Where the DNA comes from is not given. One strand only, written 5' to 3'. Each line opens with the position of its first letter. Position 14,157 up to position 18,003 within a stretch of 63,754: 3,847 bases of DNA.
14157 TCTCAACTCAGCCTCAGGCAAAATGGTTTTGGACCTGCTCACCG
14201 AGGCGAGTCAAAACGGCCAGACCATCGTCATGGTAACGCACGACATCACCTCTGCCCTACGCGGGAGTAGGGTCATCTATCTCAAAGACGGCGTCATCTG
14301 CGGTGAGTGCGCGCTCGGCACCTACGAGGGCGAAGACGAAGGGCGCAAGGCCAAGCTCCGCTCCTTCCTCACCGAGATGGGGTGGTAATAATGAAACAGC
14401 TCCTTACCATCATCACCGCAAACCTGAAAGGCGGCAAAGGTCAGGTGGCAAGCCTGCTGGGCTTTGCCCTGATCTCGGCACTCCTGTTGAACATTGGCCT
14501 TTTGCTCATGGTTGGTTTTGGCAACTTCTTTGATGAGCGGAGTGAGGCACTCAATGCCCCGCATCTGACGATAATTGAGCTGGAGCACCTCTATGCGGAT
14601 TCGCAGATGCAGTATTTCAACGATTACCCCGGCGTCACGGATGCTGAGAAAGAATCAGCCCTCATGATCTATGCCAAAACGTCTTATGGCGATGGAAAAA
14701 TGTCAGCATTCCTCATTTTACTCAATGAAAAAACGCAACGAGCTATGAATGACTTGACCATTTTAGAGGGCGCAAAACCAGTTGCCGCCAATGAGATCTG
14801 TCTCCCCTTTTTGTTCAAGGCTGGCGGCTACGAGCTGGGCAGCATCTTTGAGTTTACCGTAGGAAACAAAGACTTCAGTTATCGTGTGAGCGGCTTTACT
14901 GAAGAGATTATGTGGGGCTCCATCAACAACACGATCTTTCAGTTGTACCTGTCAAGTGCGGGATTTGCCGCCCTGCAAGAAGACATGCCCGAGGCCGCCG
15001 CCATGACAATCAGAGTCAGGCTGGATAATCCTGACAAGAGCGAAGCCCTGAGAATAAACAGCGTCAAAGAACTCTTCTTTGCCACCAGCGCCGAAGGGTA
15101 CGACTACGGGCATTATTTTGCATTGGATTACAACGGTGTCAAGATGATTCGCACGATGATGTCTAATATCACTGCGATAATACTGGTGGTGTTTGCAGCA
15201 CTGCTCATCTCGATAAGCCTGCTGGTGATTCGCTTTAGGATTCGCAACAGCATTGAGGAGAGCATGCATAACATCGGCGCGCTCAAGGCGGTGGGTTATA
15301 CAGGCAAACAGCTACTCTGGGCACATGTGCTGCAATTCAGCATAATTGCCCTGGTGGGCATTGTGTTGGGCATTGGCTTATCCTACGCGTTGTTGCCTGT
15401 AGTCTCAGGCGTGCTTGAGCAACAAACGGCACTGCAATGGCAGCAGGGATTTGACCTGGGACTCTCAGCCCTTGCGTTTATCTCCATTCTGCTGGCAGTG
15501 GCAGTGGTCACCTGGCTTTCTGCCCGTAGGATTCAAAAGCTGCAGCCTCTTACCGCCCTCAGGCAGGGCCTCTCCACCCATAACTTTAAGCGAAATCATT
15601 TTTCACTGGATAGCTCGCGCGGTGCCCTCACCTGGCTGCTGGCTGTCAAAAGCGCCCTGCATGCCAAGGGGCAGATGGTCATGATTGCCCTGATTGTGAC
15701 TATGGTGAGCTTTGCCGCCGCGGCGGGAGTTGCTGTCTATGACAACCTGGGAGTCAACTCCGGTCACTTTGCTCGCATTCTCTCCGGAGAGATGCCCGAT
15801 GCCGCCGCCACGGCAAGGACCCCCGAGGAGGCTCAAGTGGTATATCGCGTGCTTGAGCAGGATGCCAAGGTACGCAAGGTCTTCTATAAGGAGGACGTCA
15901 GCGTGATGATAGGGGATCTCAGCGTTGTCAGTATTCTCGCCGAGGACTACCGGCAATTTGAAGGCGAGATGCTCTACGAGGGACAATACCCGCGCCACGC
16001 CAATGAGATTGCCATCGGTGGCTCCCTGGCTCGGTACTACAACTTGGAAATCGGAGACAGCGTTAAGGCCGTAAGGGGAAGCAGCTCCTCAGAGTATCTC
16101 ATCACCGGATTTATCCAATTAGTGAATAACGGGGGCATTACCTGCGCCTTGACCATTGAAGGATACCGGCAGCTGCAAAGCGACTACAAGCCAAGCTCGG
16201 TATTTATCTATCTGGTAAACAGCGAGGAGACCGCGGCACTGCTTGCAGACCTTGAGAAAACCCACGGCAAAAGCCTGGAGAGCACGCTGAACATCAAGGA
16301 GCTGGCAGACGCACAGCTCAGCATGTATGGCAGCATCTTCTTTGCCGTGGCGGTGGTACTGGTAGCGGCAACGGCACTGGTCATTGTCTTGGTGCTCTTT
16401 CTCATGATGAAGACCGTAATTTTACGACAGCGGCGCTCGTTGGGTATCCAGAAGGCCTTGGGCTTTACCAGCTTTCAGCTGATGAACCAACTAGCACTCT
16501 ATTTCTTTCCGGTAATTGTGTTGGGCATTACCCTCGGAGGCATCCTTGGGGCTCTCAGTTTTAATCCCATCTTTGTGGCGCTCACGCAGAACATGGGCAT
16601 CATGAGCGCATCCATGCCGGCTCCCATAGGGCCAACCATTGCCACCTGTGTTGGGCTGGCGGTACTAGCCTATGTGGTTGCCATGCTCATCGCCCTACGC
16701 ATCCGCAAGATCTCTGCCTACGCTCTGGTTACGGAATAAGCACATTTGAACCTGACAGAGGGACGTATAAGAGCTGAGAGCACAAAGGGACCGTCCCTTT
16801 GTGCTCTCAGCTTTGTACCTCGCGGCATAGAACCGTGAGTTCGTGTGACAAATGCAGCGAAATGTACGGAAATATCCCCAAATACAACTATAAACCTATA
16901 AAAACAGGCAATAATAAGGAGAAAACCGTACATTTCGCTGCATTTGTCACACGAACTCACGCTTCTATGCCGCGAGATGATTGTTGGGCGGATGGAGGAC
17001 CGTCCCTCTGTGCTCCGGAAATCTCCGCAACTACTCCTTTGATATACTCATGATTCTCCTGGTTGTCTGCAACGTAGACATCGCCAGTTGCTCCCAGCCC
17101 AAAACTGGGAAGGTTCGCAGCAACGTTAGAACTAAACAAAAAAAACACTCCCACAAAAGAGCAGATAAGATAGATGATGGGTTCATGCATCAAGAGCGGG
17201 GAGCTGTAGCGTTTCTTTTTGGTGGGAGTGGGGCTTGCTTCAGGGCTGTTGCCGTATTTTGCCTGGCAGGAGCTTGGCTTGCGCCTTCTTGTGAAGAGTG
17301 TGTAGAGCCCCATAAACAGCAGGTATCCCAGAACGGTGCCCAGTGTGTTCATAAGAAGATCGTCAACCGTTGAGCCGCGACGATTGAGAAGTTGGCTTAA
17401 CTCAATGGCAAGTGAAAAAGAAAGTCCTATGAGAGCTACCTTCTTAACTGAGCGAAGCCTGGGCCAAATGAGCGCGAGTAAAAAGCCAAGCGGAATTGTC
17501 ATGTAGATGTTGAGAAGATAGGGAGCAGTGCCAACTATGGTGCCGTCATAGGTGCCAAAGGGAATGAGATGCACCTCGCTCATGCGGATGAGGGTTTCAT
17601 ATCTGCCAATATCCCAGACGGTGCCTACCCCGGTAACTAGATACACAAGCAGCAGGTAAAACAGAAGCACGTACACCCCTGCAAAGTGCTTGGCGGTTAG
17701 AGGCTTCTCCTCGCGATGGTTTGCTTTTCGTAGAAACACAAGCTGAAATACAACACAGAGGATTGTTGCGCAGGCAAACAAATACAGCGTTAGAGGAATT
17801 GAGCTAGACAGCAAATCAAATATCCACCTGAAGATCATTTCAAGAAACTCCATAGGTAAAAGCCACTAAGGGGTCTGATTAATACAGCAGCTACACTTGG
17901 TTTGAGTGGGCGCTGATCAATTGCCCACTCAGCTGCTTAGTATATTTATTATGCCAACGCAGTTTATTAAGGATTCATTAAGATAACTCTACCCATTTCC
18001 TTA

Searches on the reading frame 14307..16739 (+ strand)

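Call 13: search_protein_families(library=pfam, proteins=[window:14307-16739:+])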
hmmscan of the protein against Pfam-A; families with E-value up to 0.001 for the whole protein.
window:14307-16739:+ (810 aa): 2 families
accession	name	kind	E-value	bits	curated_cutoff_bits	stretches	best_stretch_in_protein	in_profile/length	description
PF02687.27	FtsX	-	2.8e-22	79.4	25.5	2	295-413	2-119/120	FtsX-like permease C-terminal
PF12704.14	MacB_PCD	-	0.00021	22.1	27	0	460-650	12-205/207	MacB-like periplasmic core domain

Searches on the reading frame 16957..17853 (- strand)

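Call 13: search_protein_families(library=pfam, proteins=[window:16957-17853:-])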
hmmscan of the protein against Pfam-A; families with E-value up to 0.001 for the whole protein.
window:16957-17853:- (298 aa): 1 family
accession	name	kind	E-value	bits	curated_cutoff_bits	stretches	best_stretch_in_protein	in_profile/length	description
PF04892.17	VanZ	-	1.3e-19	71.5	30.1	1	64-181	2-123/126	VanZ like family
